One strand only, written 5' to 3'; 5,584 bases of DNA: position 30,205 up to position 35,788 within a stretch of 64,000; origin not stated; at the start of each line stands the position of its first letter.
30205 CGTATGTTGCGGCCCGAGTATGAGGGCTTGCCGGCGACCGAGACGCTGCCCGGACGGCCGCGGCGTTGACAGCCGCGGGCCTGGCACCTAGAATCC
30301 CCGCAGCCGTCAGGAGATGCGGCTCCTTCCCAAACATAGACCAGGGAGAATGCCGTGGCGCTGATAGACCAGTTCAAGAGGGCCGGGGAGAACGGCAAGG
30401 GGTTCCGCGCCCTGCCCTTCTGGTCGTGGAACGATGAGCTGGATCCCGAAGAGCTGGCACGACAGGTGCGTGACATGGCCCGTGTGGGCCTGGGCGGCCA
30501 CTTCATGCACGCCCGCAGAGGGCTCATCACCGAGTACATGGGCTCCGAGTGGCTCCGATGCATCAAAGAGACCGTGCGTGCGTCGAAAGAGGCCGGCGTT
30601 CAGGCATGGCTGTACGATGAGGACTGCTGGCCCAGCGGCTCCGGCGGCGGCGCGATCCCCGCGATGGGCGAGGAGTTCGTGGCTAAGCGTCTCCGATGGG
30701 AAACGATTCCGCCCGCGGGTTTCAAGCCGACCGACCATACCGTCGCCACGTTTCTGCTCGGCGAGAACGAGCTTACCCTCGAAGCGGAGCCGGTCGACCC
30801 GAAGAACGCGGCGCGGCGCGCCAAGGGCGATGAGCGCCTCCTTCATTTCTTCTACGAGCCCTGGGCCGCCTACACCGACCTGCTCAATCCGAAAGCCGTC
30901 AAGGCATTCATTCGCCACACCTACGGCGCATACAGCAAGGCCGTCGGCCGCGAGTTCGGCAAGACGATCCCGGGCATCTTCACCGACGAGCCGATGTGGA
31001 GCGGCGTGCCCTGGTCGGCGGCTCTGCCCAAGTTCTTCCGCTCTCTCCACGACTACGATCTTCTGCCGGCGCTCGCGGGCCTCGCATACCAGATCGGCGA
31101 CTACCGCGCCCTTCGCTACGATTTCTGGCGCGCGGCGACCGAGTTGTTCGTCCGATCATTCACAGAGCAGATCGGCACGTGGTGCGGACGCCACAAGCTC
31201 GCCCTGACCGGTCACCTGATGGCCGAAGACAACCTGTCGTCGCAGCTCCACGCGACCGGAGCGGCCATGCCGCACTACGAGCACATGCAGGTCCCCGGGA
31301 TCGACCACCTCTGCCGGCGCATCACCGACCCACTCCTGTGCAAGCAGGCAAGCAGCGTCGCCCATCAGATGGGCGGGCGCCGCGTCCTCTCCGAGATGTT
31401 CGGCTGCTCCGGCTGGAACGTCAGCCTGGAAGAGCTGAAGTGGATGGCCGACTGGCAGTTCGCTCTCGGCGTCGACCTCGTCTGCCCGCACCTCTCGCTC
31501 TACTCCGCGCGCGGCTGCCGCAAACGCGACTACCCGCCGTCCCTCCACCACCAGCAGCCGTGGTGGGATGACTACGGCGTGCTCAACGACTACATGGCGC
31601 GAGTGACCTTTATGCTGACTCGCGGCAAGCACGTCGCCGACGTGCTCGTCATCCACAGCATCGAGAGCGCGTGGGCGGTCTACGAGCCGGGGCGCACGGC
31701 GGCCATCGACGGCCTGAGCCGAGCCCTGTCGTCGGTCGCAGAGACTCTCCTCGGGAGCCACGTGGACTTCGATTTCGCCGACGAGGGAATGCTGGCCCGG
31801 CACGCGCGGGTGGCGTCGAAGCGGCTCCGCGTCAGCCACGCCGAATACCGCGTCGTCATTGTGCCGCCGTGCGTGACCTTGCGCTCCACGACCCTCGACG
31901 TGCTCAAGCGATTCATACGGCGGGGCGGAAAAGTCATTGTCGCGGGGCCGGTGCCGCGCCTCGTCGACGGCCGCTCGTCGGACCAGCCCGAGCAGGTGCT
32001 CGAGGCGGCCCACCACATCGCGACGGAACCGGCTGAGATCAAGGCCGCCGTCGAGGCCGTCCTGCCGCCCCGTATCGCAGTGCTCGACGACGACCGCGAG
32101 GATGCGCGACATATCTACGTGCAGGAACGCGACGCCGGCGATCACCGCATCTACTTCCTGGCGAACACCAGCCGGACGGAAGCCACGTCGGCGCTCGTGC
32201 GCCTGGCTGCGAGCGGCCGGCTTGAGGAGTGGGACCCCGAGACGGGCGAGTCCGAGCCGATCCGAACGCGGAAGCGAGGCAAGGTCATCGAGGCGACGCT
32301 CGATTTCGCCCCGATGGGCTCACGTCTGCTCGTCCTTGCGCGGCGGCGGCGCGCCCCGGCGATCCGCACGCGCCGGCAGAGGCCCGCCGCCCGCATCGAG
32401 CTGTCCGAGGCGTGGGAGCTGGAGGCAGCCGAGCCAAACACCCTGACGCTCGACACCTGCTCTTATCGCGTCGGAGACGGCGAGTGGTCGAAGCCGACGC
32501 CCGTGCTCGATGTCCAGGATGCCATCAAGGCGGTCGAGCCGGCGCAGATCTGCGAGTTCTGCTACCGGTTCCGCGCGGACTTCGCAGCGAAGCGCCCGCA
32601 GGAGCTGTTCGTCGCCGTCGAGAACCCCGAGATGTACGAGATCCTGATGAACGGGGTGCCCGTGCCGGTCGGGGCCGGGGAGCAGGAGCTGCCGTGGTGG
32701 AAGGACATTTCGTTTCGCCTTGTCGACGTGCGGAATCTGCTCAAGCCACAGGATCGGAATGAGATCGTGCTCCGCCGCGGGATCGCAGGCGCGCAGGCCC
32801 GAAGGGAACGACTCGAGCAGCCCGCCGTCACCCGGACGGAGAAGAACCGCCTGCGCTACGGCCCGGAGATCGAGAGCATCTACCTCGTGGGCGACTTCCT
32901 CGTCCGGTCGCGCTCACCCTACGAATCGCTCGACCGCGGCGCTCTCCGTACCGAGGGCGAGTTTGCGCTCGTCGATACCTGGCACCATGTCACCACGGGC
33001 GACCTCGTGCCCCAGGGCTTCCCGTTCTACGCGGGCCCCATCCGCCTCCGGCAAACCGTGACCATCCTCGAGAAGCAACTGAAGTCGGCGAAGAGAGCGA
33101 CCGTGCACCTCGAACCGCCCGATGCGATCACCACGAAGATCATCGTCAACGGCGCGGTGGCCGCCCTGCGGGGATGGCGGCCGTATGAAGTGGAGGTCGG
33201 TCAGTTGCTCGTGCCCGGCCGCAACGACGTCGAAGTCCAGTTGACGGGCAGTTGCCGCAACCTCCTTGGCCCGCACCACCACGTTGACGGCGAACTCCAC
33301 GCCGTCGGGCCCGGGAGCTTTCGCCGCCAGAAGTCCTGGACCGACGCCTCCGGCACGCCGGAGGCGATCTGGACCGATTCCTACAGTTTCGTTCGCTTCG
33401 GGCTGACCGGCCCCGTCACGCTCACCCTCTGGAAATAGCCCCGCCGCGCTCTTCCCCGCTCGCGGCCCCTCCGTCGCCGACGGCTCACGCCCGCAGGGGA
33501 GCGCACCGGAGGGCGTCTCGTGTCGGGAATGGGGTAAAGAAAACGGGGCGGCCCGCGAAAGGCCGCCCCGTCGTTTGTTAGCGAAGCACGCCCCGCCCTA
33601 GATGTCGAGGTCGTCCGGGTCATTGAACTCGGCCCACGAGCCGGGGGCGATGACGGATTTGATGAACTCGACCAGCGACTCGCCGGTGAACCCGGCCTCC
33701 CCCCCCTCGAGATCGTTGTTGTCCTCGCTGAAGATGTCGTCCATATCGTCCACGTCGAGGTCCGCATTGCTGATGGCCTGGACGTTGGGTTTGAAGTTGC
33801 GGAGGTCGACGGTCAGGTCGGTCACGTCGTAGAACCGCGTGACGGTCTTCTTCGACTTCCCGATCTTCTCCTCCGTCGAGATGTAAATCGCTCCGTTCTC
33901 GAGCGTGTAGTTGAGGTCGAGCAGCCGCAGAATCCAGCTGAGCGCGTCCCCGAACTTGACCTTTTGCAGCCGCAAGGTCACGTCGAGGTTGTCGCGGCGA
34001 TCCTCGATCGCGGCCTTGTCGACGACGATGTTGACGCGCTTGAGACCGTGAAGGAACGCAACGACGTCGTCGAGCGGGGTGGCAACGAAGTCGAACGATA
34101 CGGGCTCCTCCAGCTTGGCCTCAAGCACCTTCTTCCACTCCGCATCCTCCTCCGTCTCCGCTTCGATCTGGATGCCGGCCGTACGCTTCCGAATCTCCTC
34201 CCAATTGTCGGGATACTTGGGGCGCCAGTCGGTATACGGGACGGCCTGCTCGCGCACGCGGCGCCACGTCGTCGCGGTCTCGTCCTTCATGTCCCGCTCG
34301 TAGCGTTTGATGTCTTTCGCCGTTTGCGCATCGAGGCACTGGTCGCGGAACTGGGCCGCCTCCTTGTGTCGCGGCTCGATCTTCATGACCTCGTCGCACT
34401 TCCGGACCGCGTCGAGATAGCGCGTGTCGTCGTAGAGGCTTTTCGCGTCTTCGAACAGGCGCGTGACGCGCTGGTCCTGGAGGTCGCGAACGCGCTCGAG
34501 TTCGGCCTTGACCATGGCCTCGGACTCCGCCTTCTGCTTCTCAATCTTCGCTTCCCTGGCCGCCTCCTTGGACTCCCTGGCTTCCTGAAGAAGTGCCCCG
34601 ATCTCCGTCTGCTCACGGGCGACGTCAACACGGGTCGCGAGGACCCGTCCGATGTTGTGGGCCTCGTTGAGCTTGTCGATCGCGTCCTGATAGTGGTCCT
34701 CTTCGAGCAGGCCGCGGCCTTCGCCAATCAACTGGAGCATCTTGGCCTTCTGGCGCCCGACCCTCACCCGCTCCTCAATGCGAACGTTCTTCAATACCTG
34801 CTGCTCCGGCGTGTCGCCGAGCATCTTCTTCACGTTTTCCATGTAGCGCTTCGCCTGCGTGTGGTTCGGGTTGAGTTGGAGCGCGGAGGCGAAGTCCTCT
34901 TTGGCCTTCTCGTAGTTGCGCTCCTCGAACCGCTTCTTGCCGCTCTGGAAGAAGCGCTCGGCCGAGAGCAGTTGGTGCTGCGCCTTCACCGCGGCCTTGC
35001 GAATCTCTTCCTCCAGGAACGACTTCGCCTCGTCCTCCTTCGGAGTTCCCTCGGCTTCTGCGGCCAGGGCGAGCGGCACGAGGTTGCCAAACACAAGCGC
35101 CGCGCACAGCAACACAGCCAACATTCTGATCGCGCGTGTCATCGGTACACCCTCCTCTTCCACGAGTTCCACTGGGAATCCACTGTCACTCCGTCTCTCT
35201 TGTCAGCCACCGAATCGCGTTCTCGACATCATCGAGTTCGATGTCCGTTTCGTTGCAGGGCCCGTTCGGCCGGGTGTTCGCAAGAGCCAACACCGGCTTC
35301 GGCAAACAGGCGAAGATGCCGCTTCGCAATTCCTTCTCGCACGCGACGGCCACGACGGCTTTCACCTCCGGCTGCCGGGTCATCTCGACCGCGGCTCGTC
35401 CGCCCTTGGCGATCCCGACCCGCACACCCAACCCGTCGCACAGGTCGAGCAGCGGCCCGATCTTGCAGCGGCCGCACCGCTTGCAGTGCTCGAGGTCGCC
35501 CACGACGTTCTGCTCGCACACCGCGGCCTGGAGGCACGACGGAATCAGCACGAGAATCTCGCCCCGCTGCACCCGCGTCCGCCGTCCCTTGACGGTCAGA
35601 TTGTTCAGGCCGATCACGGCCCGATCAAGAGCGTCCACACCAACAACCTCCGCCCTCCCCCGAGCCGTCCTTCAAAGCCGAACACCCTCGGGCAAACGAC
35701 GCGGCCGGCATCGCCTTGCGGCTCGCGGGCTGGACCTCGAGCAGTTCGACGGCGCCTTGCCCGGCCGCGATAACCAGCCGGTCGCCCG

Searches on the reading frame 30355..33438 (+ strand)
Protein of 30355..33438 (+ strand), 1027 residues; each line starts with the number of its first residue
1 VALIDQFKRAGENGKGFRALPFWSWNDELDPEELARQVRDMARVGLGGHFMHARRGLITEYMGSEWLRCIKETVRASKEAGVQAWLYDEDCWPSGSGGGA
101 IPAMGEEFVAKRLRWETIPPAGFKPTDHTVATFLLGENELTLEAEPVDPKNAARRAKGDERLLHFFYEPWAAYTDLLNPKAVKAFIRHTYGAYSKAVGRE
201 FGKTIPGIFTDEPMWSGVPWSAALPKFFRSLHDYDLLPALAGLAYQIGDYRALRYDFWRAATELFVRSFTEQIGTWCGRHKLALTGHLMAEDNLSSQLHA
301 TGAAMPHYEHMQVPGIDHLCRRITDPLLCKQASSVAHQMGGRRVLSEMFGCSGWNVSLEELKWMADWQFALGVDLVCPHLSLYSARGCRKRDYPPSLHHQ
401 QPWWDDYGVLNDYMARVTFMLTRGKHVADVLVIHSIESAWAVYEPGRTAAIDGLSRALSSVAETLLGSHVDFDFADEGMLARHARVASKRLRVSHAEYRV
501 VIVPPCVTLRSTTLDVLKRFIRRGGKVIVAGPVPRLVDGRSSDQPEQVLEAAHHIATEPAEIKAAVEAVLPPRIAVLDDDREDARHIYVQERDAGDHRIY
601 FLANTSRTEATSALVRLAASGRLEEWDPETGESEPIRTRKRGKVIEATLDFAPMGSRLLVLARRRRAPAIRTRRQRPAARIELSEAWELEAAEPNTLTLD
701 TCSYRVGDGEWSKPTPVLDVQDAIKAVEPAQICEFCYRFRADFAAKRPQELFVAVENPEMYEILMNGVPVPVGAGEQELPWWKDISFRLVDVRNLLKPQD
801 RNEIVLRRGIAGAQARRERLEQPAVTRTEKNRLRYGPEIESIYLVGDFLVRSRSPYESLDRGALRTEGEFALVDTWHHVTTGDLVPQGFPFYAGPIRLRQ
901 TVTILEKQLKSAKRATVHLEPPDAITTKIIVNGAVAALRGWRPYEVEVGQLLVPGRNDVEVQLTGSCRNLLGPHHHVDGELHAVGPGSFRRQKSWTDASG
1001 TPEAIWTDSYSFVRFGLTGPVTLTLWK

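Call 69: search_protein_families(library=pfam, proteins=[window:30355-33438:+], max_evalue=0.001)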
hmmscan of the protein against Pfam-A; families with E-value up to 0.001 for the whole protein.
window:30355-33438:+ (1027 aa): 1 family
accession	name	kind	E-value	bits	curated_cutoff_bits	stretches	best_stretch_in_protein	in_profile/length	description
PF17132.9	Glyco_hydro_106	-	3.9e-29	102.1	29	1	175-637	269-740/743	alpha-L-rhamnosidase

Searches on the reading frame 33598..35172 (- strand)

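Call 69: search_protein_families(library=pfam, proteins=[window:33598-35172:-], max_evalue=0.001)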
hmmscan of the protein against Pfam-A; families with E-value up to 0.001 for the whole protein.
window:33598-35172:- (524 aa): 1 family
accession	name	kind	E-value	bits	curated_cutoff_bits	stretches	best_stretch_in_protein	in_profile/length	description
PF07719.23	TPR_2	-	1.5e-07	31.4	27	0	75-104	5-34/34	Tetratricopeptide repeat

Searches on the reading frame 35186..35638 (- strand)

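Call 69: search_protein_families(library=pfam, proteins=[window:35186-35638:-], max_evalue=0.001)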
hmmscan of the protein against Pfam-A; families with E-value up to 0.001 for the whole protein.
window:35186-35638:- (150 aa): 1 family
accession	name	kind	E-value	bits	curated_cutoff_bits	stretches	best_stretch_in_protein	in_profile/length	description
PF01976.22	DUF116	-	2.4e-37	128.2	25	1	3-142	16-155/155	Protein of unknown function DUF116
